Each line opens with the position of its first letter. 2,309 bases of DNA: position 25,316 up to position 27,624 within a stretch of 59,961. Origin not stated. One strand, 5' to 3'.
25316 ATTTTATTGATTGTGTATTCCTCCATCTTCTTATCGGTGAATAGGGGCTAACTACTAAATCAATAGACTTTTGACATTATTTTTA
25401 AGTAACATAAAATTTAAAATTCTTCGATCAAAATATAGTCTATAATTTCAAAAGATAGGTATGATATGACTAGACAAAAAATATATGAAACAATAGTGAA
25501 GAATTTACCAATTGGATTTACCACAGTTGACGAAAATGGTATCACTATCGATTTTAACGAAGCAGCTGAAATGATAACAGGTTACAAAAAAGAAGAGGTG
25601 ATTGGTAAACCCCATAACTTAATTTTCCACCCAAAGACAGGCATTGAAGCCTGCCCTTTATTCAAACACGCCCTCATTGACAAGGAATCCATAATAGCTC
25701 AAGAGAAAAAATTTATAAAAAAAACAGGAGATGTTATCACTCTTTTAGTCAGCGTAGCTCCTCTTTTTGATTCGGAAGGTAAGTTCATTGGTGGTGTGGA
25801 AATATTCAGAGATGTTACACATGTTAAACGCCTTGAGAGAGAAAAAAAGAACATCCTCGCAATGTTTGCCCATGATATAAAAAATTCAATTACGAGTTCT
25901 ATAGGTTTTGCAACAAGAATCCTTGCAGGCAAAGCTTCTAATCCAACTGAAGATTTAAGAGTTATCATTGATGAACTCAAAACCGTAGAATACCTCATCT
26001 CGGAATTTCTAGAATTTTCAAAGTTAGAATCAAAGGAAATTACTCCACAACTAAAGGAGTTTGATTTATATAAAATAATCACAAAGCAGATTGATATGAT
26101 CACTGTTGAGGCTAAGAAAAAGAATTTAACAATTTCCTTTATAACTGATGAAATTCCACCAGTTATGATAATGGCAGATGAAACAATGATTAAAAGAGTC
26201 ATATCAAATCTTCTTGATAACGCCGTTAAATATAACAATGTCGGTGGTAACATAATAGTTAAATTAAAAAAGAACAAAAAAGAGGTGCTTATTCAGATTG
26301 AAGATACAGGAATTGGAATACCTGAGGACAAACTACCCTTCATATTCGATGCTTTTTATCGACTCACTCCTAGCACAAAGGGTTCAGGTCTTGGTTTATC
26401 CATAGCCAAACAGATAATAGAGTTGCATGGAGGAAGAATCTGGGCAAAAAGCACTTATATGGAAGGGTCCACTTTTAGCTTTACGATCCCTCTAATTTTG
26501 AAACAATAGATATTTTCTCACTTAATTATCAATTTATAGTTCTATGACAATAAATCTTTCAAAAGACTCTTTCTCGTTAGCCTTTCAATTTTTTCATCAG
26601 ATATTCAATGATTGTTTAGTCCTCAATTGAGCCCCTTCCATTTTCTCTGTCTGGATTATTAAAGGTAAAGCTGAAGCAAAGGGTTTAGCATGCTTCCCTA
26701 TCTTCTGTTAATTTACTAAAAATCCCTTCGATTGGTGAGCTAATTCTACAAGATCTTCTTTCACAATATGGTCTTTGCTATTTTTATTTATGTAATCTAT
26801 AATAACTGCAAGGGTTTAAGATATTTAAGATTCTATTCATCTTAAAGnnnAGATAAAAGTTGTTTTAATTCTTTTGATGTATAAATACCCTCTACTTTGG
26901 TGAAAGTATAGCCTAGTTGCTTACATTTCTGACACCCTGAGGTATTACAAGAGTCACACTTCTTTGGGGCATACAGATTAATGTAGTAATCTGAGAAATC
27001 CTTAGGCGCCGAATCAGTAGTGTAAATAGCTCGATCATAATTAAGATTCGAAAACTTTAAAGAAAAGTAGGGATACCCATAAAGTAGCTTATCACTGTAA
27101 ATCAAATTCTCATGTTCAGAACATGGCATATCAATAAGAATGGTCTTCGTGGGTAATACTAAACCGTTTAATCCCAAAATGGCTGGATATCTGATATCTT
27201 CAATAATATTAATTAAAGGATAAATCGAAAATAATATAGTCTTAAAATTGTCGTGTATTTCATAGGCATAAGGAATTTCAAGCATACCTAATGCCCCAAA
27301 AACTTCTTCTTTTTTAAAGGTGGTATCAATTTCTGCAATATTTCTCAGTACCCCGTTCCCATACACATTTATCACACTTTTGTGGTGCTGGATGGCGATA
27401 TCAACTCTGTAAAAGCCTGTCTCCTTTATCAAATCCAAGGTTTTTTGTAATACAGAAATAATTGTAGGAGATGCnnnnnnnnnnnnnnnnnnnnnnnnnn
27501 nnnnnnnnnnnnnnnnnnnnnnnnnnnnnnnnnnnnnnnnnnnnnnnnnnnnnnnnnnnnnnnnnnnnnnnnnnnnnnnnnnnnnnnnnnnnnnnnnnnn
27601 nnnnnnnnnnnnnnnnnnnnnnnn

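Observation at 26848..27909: GspE/PilB-like protein that keeps the c-di-GMP-binding MshEN motifs but lacks the ATPase core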

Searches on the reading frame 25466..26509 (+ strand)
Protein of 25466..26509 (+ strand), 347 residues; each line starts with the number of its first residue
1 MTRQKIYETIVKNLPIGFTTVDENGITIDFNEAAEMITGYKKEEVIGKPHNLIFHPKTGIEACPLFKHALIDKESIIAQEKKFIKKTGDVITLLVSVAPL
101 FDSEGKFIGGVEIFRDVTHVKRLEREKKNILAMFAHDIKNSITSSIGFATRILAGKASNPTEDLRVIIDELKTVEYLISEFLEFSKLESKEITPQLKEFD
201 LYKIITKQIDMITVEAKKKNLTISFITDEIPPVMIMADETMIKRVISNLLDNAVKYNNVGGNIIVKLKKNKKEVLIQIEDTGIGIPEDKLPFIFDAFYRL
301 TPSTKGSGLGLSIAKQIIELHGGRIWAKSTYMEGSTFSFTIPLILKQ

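Call 7: search_protein_families(library=pfam, proteins=[window:25466-26509:+], max_evalue=0.001)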
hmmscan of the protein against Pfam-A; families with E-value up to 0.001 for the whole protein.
window:25466-26509:+ (347 aa): 8 families
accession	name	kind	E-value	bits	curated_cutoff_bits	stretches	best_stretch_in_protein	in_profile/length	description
PF02518.31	HATPase_c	-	1.3e-31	109.7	26.4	1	238-343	2-109/111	Histidine kinase-, DNA gyrase B-, and HSP90-like ATPase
PF13426.13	PAS_9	-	3.8e-15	56.5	27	1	16-118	2-102/103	PAS domain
PF00989.32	PAS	-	3.8e-13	49.9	22.6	1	7-117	3-113/113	PAS fold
PF08448.16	PAS_4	-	5.2e-11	43.2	23.1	1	12-121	2-109/110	PAS fold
PF00512.31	HisKA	-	1.1e-07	32.3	26.9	1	127-189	2-65/66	His Kinase A (phospho-acceptor) domain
PF08447.18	PAS_3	-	2.5e-07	31.3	25.6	1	28-108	2-83/89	PAS fold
PF13596.12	PAS_10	-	7.1e-05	23.8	22.1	1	9-118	3-106/106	PAS domain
PF14501.12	HATPase_c_5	-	0.0003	21.1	22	1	242-326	6-87/102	GHKL domain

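Call 53: search_protein_families(library=ncbifam, proteins=[window:25466-26509:+], max_evalue=0.00001)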
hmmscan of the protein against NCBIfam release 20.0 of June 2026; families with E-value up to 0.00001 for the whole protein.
window:25466-26509:+ (347 aa): 88 families (the best 25 are shown)
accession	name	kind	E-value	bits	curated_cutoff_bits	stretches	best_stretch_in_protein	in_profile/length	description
NF046044.1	PnpS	equivalog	2.1e-63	214.7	400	1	3-342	53-390/390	two-component system histidine kinase PnpS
NF008468.0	PRK11360.1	equivalog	5.2e-58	196.9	646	1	4-343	267-608/616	two-component system sensor histidine kinase AtoS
NF033092.0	HK_WalK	equivalog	7.7e-51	173.4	725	1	8-343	261-594/594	cell wall metabolism sensor histidine kinase WalK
NF047874.1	MASE3_PAS_HK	subfamily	5.8e-48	164.1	560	2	177-343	456-625/655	MASE3 domain-containing sensor histidine kinase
TIGR02966.1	phoR_proteo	equivalog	1.1e-46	159.4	334.2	1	8-341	9-333/333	phosphate regulon sensor histidine kinase PhoR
NF006800.0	PRK09303.1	equivalog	1.4e-42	146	342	1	126-344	150-378/383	histidine kinase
NF033093.1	HK_VicK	exception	1.6e-40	139.1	680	1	12-342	101-434/448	cell wall metabolism sensor histidine kinase VicK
TIGR02956.1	TMAO_torS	equivalog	1.2e-38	132.8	676.5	1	125-343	462-682/967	TMAO reductase system sensor histidine kinase/response regulator TorS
NF033091.0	HK_VanS_ACDEFG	equivalog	2.3e-38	132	400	1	120-333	67-285/293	vancomycin resistance histidine kinase VanS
NF041735.1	hist_kin_RppB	equivalog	1e-36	126.7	400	1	135-342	224-438/438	two-component system sensor histidine kinase RppB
NF008302.0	PRK11091.1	equivalog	6.7e-36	123.8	838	1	28-344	178-506/779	aerobic respiration two-component sensor histidine kinase ArcB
TIGR01386.1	cztS_silS_copS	subfamily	2.2e-35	122.5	292.55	1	134-342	248-457/457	heavy metal sensor histidine kinase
NF041832.1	near_NosP_CTERM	subfamily_domain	5e-35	121.3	400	1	127-344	7-226/370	NahK/ErcS family hybrid sensor histidine kinase/response regulator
NF045595.1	HK_scytonemin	equivalog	4.9e-34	117.7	865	1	79-344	351-636/637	scytonemin biosynthesis sensor histidine kinase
NF011874.0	PRK15347.1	equivalog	6e-34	117.2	852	1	176-344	448-615/921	two component system sensor kinase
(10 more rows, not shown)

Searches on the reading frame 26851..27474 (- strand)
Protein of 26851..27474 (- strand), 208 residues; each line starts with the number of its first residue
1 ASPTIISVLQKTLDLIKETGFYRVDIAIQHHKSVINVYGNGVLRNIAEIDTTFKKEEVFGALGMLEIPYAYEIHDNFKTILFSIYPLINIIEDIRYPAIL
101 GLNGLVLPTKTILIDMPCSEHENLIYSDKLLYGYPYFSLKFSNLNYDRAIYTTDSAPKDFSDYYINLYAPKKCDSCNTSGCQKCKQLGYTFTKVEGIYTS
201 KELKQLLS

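Call 27: search_solved_structures(query=A3, max_evalue=10, show_alignments=5)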
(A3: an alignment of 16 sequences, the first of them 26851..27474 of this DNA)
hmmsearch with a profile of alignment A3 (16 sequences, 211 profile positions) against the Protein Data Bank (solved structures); distinct sequences matched with E-value up to 10: 0.

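Call 39: predict_structure(alignment_id=A3)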
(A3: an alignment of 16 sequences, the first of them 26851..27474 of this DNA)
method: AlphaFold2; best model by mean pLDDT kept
length: 208 residues; sequences in the alignment: 16
mean_pLDDT: 64.3   pTM: 0.64
mean pLDDT of the five models: 64.3, 62.7, 62.4, 60.3, 56.0
residues with pLDDT >= 90: 23; 70-90: 92; 50-70: 27; < 50: 66
segments of 3 or more residues with pLDDT < 50: 91-156
pLDDT, mean of each block of 10 residues (from residue 1): 81 86 83 83 83 85 77 77 72 38 31 30 29 25 31 51 68 87 88 72 75
secondary structure, 60 per line:
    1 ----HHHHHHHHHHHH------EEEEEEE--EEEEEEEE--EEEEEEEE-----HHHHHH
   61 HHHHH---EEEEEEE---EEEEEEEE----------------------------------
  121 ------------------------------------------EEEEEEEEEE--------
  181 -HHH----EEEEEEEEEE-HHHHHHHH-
elements in order: H5-16 E23-29 E32-39 E42-49 H55-65 E69-75 E79-86 E163-172 E189-198 H200-207

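Call 44: fold_search(model_id=the predicted structure, library=pdb)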
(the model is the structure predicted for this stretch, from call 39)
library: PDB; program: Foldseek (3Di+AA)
matches with E <= 10: 844; with E <= 0.001: 0
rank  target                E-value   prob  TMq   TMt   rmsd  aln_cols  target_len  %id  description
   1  8dzg_A                1.2e-02  1.00  0.27  0.14   5.6       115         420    9  Cryo-EM structure of bundle-forming pilus extension ATPase from E.coli in the presence of ADP (released 2022-10-26)
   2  5oiu_B                3.1e-02  1.00  0.29  0.17   3.8       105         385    6  Crystal structure of PilF type IV pilus assembly ATPase from Thermus thermophilus (released 2018-08-08)
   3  5tsh_F                3.1e-02  1.00  0.31  0.18   4.3       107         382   11  PilB from Geobacter metallireducens bound to AMP-PNP (released 2017-05-17)
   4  5it5_A                3.5e-02  1.00  0.29  0.17   3.7       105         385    6  Thermus thermophilus PilB core ATPase region (released 2016-10-19)
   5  5zfr_B                3.7e-02  0.99  0.30  0.17   5.8       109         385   12  Crystal structure of PilB, an extension ATPase motor of Type IV pilus, from Geobacter sulfurreducens (released 2018-09-19)
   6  4pht_A                3.7e-02  0.99  0.33  0.17   6.1       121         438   12  ATPase GspE in complex with the cytoplasmic domain of GspL from the Vibrio vulnificus type II Secretion system (released 2014-11-26)
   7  5oiu_C                3.9e-02  1.00  0.31  0.18   5.2       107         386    7  Crystal structure of PilF type IV pilus assembly ATPase from Thermus thermophilus (released 2018-08-08)
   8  4pht_C                3.9e-02  0.99  0.33  0.17   6.1       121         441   12  ATPase GspE in complex with the cytoplasmic domain of GspL from the Vibrio vulnificus type II Secretion system (released 2014-11-26)
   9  4pht_B                4.1e-02  0.99  0.33  0.17   6.1       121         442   12  ATPase GspE in complex with the cytoplasmic domain of GspL from the Vibrio vulnificus type II Secretion system (released 2014-11-26)
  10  1p9r                  4.9e-02  0.99  0.32  0.19   4.0       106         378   14  Crystal Structure of Vibrio cholerae putative NTPase EpsE (released 2003-10-14)
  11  5zfr_A                5.2e-02  0.99  0.31  0.18   3.7       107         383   11  Crystal structure of PilB, an extension ATPase motor of Type IV pilus, from Geobacter sulfurreducens (released 2018-09-19)
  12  5zfr_C                6.9e-02  0.98  0.30  0.17   6.0       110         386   12  Crystal structure of PilB, an extension ATPase motor of Type IV pilus, from Geobacter sulfurreducens (released 2018-09-19)
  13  5tsh_C                7.3e-02  0.98  0.29  0.17   4.8       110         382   10  PilB from Geobacter metallireducens bound to AMP-PNP (released 2017-05-17)
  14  1p9w                  7.7e-02  0.99  0.30  0.17   4.8       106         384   14  Crystal Structure of Vibrio cholerae putative NTPase EpsE (released 2003-10-14)
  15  5tsh_D                8.2e-02  0.98  0.29  0.17   4.5       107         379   10  PilB from Geobacter metallireducens bound to AMP-PNP (released 2017-05-17)
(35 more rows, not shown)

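Call 45: search_protein_representatives(alignment_id=A3)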
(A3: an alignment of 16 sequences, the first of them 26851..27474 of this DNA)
Query: 16 sequences, 211 profile positions. Proteins with E-value up to 0.001 (for the whole library): 15; up to 1e-10: 12; up to 1e-30: 5. The best 15 are listed.
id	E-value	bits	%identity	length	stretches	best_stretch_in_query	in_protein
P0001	4.1e-94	330.3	-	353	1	1-207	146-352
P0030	2.9e-53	196.9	-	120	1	94-209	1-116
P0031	3.4e-48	180.3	-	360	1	5-207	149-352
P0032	7.3e-48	179.2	-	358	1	1-209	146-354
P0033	3.6e-35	137.7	-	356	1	4-207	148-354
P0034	3.0e-28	115.1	-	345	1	7-208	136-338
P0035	3.3e-23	98.6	-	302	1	5-155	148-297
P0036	2.1e-19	86.2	-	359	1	5-209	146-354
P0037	1.8e-17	79.9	-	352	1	8-206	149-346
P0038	8.6e-15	71.1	-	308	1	9-158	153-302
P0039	2.3e-14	69.8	-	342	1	8-196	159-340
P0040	1.2e-13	67.3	-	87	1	137-205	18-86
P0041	7.9e-10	54.9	-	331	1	8-191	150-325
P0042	9.3e-10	54.7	-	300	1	7-150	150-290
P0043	5.6e-04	35.8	-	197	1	2-44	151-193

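Call 68: find_encoding_contigs(protein=P0031, flank=5000, max_places=2)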
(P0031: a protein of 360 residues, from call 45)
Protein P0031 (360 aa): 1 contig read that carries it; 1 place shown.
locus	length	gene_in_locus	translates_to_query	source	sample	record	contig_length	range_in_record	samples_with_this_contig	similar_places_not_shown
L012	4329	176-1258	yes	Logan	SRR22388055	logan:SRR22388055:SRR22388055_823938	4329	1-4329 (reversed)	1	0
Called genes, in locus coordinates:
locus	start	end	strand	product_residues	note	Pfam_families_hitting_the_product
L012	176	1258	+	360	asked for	PF05157:MshEN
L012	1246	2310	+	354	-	PF00437:T2SSE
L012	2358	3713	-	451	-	PF00563:EAL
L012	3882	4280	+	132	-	PF12092:DUF3568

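Call 70: find_encoding_contigs(protein=P0033, flank=6000, max_places=2)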
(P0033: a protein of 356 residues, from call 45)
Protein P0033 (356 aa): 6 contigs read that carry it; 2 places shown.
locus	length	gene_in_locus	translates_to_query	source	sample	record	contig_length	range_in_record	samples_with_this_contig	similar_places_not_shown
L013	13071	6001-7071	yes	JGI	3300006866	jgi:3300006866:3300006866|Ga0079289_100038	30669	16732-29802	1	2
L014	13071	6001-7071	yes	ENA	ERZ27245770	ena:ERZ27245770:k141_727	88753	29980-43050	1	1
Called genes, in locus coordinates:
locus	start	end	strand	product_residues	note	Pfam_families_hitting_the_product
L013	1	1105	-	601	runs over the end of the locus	PF00005:ABC_tran, PF13555:AAA_29 (faint), PF13604:AAA_30 (faint), PF00004:AAA (faint), PF13304:AAA_21 (weak), PF00005:ABC_tran, PF13304:AAA_21 (weak)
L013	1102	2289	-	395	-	PF25990:Beta-barrel_YknX (weak)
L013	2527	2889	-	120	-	-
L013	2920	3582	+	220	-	PF22175:Ogg-HhH (weak), PF00730:HhH-GPD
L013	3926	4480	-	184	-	-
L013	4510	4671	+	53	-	-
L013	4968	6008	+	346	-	PF23914:TPR_CcmH_CycH (faint), PF07719:TPR_2 (faint), PF13181:TPR_8 (faint), PF14559:TPR_19 (faint), PF25062:ARM_TT21_N (faint), PF00515:TPR_1 (faint), PF13424:TPR_12 (faint), PF12895:ANAPC3 (weak), +2 more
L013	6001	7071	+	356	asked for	PF05157:MshEN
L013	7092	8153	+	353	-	PF00437:T2SSE, PF13191:AAA_16 (faint)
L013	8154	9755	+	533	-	PF05833:NFACT_N, PF05670:NFACT-R_1 (weak)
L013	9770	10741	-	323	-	PF01207:Dus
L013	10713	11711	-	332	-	PF00814:TsaD, PF22521:HypF_C_2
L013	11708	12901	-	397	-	PF04748:Polysacc_deac_2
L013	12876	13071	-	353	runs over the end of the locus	?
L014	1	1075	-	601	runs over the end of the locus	PF00005:ABC_tran, PF13555:AAA_29 (faint), PF13604:AAA_30 (faint), PF00004:AAA (faint), PF13304:AAA_21 (weak), PF00005:ABC_tran, PF13304:AAA_21 (weak)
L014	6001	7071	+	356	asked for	PF05157:MshEN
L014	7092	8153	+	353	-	PF00437:T2SSE, PF13191:AAA_16 (faint)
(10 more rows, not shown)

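Call 71: find_encoding_contigs(protein=P0036, flank=6000, max_places=2)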
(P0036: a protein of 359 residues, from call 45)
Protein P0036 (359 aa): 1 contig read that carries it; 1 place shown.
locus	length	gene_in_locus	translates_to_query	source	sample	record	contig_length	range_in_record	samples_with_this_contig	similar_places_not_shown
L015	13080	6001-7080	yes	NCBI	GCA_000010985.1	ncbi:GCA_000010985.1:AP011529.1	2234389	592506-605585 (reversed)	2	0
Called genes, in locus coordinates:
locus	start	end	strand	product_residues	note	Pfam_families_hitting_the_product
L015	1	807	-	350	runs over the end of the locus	PF01855:POR_N, PF02780:Transketolase_C (weak), PF17147:PFOR_II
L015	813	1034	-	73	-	PF12797:Fer4_2 (weak), PF12837:Fer4_6 (weak), PF13237:Fer4_10 (weak), PF14697:Fer4_21 (faint), PF00037:Fer4, PF13459:Fer4_15 (faint), PF13370:Fer4_13 (faint), PF12838:Fer4_7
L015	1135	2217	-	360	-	PF03739:LptF_LptG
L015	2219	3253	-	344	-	PF03739:LptF_LptG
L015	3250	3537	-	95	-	PF08850:DUF1820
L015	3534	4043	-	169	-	-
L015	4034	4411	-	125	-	PF04020:Phage_holin_4_2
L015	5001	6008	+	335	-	PF07719:TPR_2 (faint)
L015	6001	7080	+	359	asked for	PF05157:MshEN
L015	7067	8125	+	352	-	PF00437:T2SSE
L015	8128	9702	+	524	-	PF05833:NFACT_N, PF05670:NFACT-R_1, PF18297:NFACT-R_2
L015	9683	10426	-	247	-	PF00929:RNase_T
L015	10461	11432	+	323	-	PF03631:Virul_fac_BrkB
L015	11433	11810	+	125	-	PF09350:DJC28_CD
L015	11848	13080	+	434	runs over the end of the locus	PF00155:Aminotran_1_2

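Call 72: find_encoding_contigs(protein=P0032, flank=6000, max_places=2)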
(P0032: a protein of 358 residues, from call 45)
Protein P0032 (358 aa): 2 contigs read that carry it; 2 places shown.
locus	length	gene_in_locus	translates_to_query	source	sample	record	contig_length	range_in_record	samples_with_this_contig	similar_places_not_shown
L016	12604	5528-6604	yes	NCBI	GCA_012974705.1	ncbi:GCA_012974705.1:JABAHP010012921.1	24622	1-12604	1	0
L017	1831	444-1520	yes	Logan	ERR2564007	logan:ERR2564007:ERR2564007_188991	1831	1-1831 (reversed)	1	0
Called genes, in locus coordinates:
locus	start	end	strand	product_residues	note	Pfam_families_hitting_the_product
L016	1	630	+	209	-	?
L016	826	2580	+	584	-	-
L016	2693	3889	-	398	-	PF00999:Na_H_Exchanger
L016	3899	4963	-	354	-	PF02080:TrkA_C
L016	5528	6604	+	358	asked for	PF05157:MshEN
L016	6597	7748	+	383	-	PF00437:T2SSE, PF13191:AAA_16 (faint)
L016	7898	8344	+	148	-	PF07681:DoxX, PF04173:DoxD (weak)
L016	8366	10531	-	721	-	PF01627:Hpt, PF02895:H-kinase_dim, PF02518:HATPase_c, PF01584:CheW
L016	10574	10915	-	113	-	PF01740:STAS, PF13466:STAS_2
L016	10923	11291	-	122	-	PF00072:Response_reg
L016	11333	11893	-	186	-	-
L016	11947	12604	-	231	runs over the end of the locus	-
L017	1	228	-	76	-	?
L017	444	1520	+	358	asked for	PF05157:MshEN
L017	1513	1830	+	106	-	?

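Call 81: list_cluster_members(proteins=[P0036, P0010, P0033])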
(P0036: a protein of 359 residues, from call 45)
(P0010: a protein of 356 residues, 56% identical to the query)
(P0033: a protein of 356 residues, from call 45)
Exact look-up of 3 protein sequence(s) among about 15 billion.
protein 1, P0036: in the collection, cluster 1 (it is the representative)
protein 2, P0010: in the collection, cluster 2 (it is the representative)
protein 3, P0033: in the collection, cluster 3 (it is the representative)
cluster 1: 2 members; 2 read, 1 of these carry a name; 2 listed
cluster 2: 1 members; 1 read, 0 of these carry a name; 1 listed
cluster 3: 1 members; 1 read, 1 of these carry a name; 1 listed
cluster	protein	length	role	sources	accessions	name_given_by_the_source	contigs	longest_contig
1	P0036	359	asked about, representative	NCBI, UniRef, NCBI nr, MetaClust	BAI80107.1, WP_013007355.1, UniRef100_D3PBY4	hypothetical protein DEFDS_0626 [Deferribacter desulfuricans SSM1] | Type II secretion system protein GspE N-terminal domain-containing protein n=1 ... | hypothetical protein [Deferribacter desulfuricans]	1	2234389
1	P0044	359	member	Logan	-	-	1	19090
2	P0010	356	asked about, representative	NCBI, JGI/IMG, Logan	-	-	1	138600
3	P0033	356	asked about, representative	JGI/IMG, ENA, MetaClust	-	\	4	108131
